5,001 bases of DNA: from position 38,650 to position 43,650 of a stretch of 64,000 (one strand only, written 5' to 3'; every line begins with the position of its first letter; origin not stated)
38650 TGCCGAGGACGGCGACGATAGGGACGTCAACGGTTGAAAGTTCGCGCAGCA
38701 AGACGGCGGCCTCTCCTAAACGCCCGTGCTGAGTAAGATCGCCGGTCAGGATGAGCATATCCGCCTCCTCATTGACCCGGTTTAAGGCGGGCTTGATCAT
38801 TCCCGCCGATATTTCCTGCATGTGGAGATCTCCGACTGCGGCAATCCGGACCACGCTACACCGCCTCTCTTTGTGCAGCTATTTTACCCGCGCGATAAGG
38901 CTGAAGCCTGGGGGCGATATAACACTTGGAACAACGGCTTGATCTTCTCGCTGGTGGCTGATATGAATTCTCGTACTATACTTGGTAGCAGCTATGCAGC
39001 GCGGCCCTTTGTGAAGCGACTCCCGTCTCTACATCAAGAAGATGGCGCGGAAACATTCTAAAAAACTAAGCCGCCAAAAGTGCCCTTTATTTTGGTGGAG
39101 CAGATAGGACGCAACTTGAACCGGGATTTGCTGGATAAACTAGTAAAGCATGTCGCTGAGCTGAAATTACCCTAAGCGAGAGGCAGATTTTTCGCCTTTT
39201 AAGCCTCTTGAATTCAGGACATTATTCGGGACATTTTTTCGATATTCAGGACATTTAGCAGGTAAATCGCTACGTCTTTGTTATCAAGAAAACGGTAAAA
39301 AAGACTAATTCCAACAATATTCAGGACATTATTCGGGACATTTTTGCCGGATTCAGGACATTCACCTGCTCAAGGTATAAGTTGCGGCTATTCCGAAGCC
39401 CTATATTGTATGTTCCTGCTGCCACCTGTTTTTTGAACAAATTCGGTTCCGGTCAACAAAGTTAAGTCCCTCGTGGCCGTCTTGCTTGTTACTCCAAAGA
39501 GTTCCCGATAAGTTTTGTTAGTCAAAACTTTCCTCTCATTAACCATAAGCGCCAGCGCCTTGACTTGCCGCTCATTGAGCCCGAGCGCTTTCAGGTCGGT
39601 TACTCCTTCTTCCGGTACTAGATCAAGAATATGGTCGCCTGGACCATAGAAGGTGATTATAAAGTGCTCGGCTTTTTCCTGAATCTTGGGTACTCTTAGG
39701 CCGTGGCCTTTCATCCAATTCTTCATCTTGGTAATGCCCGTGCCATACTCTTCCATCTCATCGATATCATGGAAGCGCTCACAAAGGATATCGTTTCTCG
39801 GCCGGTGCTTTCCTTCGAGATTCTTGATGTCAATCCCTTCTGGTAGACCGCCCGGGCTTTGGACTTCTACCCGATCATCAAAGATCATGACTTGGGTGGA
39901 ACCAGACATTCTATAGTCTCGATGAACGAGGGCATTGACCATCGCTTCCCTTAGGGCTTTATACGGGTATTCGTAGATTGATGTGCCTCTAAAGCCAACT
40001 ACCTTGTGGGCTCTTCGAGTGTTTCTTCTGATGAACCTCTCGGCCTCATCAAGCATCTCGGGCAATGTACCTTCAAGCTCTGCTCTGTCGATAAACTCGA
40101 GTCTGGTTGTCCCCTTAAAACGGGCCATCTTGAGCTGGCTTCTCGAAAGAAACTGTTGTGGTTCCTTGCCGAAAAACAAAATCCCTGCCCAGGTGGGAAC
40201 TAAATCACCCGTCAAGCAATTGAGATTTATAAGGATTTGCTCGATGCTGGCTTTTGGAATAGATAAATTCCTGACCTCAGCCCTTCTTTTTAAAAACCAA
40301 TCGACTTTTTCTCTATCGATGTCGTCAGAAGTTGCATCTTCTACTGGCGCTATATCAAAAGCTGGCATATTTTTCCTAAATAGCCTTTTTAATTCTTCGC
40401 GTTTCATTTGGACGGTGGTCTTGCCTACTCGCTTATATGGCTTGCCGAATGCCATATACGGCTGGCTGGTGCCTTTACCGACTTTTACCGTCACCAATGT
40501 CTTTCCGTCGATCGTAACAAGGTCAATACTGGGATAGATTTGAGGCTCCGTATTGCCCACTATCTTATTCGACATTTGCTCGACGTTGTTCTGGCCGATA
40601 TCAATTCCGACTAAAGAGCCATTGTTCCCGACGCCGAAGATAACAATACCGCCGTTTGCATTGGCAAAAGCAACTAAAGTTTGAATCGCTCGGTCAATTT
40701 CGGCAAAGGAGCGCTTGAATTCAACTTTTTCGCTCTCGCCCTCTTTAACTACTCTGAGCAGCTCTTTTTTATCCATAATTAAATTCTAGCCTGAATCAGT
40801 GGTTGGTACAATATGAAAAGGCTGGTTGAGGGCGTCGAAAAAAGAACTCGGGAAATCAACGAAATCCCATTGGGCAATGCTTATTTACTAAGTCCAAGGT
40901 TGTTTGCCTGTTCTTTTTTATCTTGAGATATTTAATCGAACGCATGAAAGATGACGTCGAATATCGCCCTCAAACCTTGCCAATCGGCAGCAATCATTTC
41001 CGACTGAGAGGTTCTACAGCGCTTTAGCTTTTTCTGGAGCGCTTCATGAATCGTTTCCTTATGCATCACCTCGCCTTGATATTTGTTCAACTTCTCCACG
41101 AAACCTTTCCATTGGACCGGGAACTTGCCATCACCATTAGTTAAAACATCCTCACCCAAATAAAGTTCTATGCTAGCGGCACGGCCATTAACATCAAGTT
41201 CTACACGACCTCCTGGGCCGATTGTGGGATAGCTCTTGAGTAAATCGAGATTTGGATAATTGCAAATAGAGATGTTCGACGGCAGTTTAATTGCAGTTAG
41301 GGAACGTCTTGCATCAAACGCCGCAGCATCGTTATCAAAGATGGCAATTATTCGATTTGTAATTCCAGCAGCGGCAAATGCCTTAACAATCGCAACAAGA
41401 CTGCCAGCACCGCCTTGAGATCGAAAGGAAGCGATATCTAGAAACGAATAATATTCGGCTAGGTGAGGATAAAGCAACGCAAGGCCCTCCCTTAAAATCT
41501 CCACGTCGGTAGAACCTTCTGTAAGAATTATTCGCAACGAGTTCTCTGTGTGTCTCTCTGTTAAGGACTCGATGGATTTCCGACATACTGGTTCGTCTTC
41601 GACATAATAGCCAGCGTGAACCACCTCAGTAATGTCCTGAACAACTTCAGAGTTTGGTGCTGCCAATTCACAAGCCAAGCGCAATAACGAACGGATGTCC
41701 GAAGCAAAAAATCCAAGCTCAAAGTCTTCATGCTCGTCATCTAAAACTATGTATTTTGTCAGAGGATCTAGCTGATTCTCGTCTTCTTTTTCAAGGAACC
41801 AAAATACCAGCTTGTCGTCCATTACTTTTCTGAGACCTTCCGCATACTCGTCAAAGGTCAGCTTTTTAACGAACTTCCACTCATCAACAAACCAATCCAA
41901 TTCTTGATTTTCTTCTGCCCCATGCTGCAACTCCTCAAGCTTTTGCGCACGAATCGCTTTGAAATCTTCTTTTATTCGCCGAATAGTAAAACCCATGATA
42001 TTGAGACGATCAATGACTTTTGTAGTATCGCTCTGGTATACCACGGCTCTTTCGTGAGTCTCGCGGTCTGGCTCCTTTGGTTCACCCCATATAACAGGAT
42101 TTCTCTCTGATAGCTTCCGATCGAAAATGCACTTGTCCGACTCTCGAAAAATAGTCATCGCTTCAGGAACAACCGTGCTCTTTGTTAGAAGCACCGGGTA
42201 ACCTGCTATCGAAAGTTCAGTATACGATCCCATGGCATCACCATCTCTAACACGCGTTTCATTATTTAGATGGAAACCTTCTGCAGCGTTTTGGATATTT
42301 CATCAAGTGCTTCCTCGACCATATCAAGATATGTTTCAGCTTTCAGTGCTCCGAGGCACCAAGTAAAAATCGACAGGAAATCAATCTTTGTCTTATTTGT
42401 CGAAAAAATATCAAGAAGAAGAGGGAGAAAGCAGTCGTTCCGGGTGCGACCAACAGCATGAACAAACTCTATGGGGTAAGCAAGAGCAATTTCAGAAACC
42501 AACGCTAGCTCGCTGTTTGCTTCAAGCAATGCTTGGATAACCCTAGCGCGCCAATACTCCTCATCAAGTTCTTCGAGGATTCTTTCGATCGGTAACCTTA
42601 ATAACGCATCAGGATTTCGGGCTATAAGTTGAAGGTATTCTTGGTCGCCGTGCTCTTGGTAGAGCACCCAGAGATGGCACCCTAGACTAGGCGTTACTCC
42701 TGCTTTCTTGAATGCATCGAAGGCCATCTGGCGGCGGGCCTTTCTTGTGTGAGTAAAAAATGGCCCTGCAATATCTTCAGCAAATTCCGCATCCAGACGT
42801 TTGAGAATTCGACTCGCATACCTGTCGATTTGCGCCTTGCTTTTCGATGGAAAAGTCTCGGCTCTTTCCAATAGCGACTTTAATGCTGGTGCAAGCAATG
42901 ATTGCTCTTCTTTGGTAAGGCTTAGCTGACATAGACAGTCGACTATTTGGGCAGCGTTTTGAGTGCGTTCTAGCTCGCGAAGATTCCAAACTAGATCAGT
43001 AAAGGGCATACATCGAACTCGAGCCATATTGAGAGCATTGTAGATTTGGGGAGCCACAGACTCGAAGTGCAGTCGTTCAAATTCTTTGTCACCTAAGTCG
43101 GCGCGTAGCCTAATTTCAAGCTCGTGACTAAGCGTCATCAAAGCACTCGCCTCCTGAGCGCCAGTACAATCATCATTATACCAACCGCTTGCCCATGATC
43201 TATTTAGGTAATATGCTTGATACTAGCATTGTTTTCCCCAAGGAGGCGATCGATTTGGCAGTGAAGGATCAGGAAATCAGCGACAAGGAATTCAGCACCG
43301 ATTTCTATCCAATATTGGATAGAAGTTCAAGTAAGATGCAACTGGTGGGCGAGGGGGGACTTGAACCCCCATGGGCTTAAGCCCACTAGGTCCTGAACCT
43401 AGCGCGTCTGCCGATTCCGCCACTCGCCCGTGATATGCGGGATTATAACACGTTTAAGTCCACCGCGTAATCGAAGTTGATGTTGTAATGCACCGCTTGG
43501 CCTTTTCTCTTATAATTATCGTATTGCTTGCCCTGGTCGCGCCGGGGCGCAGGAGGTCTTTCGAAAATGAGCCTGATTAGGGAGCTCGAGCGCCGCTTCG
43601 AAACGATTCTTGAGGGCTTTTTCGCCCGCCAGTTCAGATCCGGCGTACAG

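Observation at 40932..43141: Two-gene module on a tRNA-Leu islet: a Toprim-signature protein with a HEPN/Toprim-associated-like N-domain plus an unrecognisable all-helical partner. Candidate undescribed defence/conflict system.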

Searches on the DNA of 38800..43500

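Call 110: search_rna_families(source=window, start=38800, end=43500, threshold=evalue, max_evalue=0.1)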
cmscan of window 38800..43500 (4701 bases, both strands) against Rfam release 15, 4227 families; matches with E-value up to 0.1: 1.
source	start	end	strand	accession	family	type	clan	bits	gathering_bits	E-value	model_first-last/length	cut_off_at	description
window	43346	43429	-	RF00005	tRNA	Gene; tRNA;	CL00001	56.4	29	1.3e-10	1-71/71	no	tRNA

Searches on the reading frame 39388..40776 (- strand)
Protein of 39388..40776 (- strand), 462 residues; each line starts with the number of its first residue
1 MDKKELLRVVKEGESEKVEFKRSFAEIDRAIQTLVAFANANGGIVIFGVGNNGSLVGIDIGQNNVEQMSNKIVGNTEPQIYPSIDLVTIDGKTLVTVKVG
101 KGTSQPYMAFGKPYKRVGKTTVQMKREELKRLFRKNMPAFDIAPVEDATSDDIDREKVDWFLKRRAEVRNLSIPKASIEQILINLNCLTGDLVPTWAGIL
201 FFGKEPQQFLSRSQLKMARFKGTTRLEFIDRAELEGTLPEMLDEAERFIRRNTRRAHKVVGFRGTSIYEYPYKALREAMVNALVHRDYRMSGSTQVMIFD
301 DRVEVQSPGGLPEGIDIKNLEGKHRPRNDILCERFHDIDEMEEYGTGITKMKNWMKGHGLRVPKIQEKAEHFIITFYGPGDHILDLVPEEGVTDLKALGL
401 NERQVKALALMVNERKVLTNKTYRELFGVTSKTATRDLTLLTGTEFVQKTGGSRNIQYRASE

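Call 4: search_protein_families(library=pfam, proteins=[window:39388-40776:-], max_evalue=1)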
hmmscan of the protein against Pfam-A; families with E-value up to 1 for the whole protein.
window:39388-40776:- (462 aa): 5 families
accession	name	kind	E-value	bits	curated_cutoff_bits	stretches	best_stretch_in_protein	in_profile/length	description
PF04326.19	SLFN_AlbA_2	-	4.5e-24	85.7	25.3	1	14-124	1-117/118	Schlafen, AlbA_2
PF13749.12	HATPase_c_4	-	4.1e-20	72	26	1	294-376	4-89/89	Putative ATP-dependent DNA helicase recG C-terminal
PF08220.18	HTH_DeoR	-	0.058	13.6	21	1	408-452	5-49/57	DeoR-like helix-turn-helix domain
PF01978.25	TrmB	-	0.07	13.4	25.6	1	395-460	1-64/68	Sugar-specific transcriptional regulator TrmB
PF22168.2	DIP2311-like_C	-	0.21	12.3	27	1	425-460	27-62/63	Transcriptional regulator DIP2311-like, C-terminal domain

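Call 5: search_protein_families(library=padloc, proteins=[window:39388-40776:-], max_evalue=1)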
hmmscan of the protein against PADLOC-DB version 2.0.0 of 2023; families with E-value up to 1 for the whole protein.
window:39388-40776:- (462 aa): 4 families
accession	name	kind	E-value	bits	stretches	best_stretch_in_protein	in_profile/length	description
PDLC02394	pAgo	-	5e-25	85.4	1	2-374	32-432/1121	-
PDLC02402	Aga_SIR2-PNTD1-PNTD2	-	3.3e-21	73.1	1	130-355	301-539/876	Class I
PDLC02418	Aga_SIR2-Kinase-PNTD1-PNTD2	-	1.1e-15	55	1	134-316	164-366/756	Class I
PDLC03963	SoFic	-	0.032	11.6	1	402-460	292-351/361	-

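Call 6: search_protein_families(library=ncbifam, proteins=[window:39388-40776:-], max_evalue=1)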
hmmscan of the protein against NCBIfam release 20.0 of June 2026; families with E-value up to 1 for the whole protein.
window:39388-40776:- (462 aa): 1 family
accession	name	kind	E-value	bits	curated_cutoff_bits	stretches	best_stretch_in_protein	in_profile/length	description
NF047331.1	phage_HTJ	equivalog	0.0018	18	33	0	9-36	18-43/59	phage head-tail joining protein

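Call 80: search_protein_families(library=phrogs, proteins=[window:39388-40776:-], max_evalue=0.01)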
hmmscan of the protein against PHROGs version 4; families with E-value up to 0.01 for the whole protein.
window:39388-40776:- (462 aa): 1 family
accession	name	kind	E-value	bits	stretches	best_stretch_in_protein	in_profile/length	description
phrog_12156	-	DNA, RNA and nucleotide metabolism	3.6e-75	254.5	1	10-459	14-479/485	DNA helicase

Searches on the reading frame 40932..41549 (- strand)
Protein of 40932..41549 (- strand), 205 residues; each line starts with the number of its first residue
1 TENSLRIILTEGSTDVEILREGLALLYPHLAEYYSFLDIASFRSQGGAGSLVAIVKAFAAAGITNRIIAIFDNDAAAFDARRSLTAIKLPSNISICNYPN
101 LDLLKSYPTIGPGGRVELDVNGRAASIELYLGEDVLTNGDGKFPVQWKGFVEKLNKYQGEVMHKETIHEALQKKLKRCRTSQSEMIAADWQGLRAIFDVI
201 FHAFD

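Call 76: search_solved_structures(query=window:40932-41549:-, max_evalue=10, show_alignments=3)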
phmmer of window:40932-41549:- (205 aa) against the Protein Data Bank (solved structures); distinct sequences matched with E-value up to 10: 1.
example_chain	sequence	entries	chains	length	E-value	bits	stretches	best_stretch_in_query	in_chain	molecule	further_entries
7arc_V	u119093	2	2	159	0.7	12.7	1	90-185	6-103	B13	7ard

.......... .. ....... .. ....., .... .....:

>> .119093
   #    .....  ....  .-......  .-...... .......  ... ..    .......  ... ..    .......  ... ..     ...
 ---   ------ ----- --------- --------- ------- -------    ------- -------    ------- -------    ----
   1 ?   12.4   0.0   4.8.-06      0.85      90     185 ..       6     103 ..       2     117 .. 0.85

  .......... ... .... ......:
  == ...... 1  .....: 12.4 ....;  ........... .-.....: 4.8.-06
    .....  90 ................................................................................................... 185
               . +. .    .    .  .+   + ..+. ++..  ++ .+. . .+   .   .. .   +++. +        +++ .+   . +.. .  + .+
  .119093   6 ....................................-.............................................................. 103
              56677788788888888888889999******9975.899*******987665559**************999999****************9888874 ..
